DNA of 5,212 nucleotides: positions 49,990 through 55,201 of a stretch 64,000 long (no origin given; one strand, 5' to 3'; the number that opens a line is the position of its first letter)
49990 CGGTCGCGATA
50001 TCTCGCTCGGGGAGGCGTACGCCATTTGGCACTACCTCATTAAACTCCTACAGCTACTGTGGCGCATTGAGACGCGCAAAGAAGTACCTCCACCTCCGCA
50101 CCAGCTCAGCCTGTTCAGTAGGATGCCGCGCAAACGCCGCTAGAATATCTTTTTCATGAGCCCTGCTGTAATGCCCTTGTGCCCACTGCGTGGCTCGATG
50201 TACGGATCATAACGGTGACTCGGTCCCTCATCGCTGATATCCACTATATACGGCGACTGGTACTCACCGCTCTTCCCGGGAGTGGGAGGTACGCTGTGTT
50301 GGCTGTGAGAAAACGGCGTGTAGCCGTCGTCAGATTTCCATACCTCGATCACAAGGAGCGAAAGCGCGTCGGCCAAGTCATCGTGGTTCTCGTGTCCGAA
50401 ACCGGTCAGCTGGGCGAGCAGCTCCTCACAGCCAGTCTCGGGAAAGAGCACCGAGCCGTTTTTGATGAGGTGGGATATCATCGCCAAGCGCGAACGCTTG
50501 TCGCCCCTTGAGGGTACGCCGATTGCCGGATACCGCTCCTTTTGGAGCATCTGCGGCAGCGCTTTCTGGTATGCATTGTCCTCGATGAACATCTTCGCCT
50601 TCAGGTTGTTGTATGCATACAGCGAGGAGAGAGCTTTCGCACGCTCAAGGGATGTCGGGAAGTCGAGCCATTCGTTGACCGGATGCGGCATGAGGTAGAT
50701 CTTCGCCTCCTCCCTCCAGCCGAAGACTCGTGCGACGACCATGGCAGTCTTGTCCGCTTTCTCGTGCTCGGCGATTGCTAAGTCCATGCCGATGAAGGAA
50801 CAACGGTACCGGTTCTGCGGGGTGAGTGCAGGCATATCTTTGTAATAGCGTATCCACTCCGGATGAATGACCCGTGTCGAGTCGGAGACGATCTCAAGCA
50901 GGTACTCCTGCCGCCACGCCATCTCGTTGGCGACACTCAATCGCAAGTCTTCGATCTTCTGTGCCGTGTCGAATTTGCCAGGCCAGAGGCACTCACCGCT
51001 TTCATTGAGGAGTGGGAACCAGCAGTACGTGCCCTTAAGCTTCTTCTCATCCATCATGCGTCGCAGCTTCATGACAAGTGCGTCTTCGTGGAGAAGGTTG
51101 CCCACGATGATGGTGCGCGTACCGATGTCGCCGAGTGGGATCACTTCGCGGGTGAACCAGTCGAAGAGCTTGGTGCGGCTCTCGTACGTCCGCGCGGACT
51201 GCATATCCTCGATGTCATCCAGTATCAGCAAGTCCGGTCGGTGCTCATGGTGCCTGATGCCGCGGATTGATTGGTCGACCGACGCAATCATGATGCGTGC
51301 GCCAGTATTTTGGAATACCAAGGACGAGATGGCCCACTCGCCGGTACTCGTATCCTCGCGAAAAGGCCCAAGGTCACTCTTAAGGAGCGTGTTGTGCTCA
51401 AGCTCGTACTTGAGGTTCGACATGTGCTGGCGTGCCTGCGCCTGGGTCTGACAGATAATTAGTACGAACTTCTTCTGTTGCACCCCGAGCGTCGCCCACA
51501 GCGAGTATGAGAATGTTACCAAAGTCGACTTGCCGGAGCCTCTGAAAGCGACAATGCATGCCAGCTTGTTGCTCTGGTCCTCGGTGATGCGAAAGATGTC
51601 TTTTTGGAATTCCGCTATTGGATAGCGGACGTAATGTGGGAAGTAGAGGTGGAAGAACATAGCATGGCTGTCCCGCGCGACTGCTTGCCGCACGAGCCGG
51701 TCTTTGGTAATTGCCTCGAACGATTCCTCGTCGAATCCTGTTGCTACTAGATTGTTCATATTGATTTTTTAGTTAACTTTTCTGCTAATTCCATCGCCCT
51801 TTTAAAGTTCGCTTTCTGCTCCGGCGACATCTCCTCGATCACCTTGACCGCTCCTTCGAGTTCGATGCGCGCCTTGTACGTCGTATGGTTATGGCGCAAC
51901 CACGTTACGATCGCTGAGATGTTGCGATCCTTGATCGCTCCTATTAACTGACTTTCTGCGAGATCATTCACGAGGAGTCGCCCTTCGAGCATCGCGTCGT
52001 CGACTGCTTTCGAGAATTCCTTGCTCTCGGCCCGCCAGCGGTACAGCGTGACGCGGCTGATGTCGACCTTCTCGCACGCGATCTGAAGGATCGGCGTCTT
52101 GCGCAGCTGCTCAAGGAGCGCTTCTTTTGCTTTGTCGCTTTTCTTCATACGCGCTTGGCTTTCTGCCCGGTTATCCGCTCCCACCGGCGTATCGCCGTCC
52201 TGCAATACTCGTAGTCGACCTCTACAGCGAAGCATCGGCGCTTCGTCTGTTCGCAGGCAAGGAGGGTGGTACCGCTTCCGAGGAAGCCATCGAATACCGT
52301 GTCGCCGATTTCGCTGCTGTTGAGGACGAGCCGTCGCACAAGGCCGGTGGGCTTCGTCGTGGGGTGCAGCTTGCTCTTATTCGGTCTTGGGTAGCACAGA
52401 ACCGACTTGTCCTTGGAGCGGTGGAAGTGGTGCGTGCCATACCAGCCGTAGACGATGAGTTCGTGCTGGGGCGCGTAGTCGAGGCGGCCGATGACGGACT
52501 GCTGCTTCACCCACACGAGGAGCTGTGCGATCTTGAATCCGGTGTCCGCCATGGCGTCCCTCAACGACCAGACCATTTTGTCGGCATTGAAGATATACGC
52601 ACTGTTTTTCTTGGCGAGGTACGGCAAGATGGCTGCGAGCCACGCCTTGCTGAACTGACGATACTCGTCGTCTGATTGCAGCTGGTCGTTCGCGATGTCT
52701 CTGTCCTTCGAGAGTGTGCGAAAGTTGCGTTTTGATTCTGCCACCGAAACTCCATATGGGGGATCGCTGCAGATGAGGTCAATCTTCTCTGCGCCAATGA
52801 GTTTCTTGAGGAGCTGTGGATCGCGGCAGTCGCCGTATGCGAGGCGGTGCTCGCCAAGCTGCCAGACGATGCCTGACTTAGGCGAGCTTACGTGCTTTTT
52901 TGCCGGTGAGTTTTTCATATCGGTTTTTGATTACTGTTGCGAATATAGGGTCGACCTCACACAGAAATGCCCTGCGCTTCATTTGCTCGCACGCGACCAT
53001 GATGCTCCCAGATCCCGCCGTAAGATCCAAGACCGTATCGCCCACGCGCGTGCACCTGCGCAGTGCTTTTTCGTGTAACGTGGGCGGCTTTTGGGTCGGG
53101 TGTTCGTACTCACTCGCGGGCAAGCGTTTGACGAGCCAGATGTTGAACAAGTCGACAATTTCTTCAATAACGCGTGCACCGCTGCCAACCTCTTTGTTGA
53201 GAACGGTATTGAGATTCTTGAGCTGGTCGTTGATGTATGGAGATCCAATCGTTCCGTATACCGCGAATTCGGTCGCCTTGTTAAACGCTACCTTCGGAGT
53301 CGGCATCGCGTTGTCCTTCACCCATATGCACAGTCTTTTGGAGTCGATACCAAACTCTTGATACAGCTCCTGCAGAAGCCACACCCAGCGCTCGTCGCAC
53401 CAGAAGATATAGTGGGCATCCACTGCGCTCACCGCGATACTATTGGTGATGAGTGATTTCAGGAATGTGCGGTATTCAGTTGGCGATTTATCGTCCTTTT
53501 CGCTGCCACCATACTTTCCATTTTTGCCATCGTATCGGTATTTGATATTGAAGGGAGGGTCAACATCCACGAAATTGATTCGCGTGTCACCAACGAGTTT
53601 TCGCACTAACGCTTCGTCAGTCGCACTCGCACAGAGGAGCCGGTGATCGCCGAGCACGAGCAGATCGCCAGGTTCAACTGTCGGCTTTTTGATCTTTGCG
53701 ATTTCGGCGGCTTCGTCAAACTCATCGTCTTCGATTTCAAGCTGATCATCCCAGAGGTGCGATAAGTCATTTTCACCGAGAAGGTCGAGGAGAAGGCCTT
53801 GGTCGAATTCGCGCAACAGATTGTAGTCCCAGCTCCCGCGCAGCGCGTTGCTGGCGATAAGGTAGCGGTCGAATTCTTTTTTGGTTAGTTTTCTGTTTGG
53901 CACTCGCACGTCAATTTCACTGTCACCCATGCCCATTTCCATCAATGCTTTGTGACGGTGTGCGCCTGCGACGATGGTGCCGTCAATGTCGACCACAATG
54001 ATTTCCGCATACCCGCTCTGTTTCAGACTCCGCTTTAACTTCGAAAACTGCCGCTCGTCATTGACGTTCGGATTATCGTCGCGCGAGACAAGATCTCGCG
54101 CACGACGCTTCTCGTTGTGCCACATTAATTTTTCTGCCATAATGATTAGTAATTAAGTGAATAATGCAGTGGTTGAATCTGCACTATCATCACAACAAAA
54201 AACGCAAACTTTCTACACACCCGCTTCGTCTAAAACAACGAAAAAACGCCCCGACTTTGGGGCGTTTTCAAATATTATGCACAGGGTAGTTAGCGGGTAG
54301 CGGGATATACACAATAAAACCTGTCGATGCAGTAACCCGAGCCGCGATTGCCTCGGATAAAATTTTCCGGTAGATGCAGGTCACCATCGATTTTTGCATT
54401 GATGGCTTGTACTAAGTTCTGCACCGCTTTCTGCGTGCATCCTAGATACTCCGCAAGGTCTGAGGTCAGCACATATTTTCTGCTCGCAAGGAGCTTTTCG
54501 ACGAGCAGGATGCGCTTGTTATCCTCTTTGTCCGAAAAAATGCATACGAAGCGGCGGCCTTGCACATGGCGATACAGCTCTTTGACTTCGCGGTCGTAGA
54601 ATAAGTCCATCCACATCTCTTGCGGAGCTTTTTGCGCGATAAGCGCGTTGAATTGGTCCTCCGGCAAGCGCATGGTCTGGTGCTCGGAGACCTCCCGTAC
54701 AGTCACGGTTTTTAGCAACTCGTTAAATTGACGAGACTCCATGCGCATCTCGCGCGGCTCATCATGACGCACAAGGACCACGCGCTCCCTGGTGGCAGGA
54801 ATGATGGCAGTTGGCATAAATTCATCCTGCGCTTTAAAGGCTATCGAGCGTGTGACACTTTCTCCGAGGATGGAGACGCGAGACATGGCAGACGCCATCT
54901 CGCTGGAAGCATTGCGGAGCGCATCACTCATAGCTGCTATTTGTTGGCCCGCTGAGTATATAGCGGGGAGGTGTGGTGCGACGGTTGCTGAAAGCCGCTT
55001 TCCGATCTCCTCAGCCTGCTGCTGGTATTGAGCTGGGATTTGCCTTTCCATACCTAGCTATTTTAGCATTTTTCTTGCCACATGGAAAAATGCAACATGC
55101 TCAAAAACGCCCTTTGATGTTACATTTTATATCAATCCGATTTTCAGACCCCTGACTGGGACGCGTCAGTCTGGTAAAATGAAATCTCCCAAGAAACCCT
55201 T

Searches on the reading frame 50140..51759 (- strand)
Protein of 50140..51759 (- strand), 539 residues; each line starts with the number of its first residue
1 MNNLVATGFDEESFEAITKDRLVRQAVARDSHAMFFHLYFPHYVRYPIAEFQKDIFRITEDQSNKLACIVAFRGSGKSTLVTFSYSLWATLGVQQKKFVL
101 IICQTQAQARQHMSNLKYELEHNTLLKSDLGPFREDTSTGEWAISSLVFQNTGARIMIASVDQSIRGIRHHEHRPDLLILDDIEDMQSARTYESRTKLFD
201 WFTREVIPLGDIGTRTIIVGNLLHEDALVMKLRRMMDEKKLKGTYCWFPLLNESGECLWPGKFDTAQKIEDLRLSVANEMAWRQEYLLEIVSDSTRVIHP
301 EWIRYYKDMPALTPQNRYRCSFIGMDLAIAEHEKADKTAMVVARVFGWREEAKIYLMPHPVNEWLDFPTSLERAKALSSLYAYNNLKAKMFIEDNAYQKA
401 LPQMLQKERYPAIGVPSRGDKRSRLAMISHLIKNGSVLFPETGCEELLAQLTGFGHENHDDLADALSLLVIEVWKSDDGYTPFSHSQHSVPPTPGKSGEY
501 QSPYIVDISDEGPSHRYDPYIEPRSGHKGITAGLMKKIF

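Call 6: search_protein_families(library=pfam, proteins=[window:50140-51759:-], max_evalue=0.01)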
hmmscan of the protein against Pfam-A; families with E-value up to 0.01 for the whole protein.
window:50140-51759:- (539 aa): 4 families
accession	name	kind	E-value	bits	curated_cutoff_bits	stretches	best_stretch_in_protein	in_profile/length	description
PF17289.8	Terminase_6C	-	2.1e-05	25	22.6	1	323-469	1-151/155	Terminase RNaseH-like domain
PF05729.18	NACHT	-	0.00053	20.3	26.7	1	74-207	10-119/167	NACHT domain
PF00270.35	DEAD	-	0.0029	17.8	26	1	52-189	4-132/167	DEAD/DEAH box helicase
PF03237.21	Terminase_6N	-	0.0054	16.8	22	0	72-167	5-94/215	Terminase large subunit, T4likevirus-type, N-terminal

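Call 43: search_protein_families(library=phrogs, proteins=[window:50140-51759:-], max_evalue=0.001)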
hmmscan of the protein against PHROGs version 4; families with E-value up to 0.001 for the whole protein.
window:50140-51759:- (539 aa): 8 families
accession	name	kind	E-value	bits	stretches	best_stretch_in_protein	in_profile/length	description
phrog_38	-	head and packaging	5.8e-73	247.8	1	21-471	257-701/760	terminase large subunit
phrog_5573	-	head and packaging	6.6e-20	72.6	1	238-472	7-233/250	terminase large subunit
phrog_2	-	head and packaging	7.7e-14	52.4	1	50-483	268-597/807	terminase large subunit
phrog_14112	-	unknown function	5e-11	43.5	1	57-206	96-243/247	-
phrog_979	-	head and packaging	1.6e-07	31.4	1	301-469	419-595/642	terminase large subunit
phrog_17672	-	head and packaging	1.3e-05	25.3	1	49-200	51-197/395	terminase large subunit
phrog_4758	-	head and packaging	7.5e-05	23.2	1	25-235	13-220/243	terminase large subunit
phrog_5989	-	head and packaging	7.7e-05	23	1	50-170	144-252/347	terminase large subunit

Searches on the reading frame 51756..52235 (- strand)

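Call 43: search_protein_families(library=phrogs, proteins=[window:51756-52235:-], max_evalue=0.001)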
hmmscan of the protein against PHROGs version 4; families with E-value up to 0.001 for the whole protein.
window:51756-52235:- (159 aa): 4 families
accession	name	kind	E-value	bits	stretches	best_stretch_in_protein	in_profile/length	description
phrog_4044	-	head and packaging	1.3e-08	35.6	1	28-82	20-74/180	terminase small subunit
phrog_309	-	head and packaging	2.6e-06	28.7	1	43-135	148-265/319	terminase small subunit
phrog_4102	-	head and packaging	1.3e-05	26.4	1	24-142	7-138/166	terminase small subunit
phrog_3064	-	head and packaging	0.00024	21.6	1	30-82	65-116/175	terminase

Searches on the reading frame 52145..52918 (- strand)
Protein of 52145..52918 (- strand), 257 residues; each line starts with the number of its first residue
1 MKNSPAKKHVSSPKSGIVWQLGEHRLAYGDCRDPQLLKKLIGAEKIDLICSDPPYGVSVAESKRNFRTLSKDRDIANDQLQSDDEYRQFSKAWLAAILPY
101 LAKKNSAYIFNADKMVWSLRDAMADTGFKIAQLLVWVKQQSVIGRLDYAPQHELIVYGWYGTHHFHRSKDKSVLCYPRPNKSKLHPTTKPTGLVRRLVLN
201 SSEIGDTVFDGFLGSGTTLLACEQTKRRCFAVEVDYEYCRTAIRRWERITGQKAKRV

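Call 43: search_protein_families(library=phrogs, proteins=[window:52145-52918:-], max_evalue=0.001)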
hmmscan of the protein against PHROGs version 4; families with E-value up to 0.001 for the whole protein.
window:52145-52918:- (257 aa): 9 families
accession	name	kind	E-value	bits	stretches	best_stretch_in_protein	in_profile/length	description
phrog_498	-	other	1.3e-67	229.8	1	12-256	189-430/633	DNA methyltransferase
phrog_67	-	other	4.9e-44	152.5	1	13-254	113-351/743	DNA methyltransferase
phrog_3008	-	other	7.9e-23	82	1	158-254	139-219/244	DNA methyltransferase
phrog_23085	-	unknown function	3.9e-19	69.7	1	152-254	4-113/138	-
phrog_18293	-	other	3.2e-15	57.1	1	171-253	32-114/119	methyltransferase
phrog_6025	-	other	7.9e-11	42.9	1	23-154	11-132/192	DNA methyltransferase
phrog_6952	-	other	3e-09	38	1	171-244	105-173/181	DNA methyltransferase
phrog_23148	-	unknown function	5.8e-08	33.9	1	183-246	83-146/165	-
phrog_8769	-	other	9.7e-08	32.8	1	197-248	4-55/71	methyltransferase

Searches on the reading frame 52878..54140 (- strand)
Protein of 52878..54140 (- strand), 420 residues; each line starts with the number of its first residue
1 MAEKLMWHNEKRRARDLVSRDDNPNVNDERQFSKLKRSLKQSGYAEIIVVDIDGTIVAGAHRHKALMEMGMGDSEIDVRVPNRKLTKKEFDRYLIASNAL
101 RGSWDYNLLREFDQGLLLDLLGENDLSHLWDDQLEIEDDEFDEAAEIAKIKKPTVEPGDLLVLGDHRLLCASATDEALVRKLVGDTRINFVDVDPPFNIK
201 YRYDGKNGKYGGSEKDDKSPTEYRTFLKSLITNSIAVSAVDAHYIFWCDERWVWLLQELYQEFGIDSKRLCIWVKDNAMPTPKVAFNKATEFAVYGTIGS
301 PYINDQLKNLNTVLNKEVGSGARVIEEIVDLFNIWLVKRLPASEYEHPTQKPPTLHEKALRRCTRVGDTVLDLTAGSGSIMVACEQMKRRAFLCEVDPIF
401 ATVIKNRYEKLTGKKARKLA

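Call 43: search_protein_families(library=phrogs, proteins=[window:52878-54140:-], max_evalue=0.001)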
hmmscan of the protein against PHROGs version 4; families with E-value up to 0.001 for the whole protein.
window:52878-54140:- (420 aa): 18 families
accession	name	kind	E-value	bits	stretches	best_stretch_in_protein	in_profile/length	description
phrog_498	-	other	2.6e-72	245.3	1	8-418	34-430/633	DNA methyltransferase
phrog_67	-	other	4.6e-30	106.3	1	193-415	148-350/743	DNA methyltransferase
phrog_620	-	DNA, RNA and nucleotide metabolism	2.3e-18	68.1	1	10-138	10-133/217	ParB-like partition protein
phrog_3008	-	other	8.6e-18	65.5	1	341-416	144-219/244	DNA methyltransferase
phrog_9353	-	unknown function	1.6e-13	52.1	1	21-156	23-164/245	-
phrog_8071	-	DNA, RNA and nucleotide metabolism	3.5e-11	44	1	16-201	14-207/389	ParB-like partition protein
phrog_18293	-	other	4.1e-11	43.9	1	344-415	43-114/119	methyltransferase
phrog_23085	-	unknown function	1.4e-10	42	1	343-416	37-113/138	-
phrog_940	-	DNA, RNA and nucleotide metabolism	2.8e-10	41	1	10-119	7-116/388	nuclease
phrog_930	-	DNA, RNA and nucleotide metabolism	2.7e-06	28.4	1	12-79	10-77/223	ParB-like partition protein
phrog_26387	-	DNA, RNA and nucleotide metabolism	3.3e-06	27.7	1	16-113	17-118/252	ParB-like partition nuclease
phrog_5475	-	unknown function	1.4e-05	25.1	1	20-74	14-67/458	-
phrog_723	-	DNA, RNA and nucleotide metabolism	3.3e-05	24.8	1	23-114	27-120/223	ParB-like partition protein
phrog_18056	-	DNA, RNA and nucleotide metabolism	9e-05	22.5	1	15-78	9-71/387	ParB-like partition nuclease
phrog_2159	-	DNA, RNA and nucleotide metabolism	0.00012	22.6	1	16-68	68-124/365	ParB-like partition protein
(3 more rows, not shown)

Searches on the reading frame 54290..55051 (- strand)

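Call 43: search_protein_families(library=phrogs, proteins=[window:54290-55051:-], max_evalue=0.001)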
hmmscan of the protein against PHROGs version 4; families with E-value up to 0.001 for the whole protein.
window:54290-55051:- (253 aa): 0 families

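Call 59: search_protein_families(library=pfam, proteins=[window:54290-55051:-], max_evalue=0.001)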
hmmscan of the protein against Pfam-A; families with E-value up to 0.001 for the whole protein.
window:54290-55051:- (253 aa): 2 families
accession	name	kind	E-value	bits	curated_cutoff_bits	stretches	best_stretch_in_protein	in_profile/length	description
PF08279.18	HTH_11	-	9.3e-05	22.7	25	1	182-240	4-54/55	HTH domain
PF08280.17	HTH_Mga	-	0.00079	19.8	23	0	181-223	8-49/59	M protein trans-acting positive regulator (MGA) HTH domain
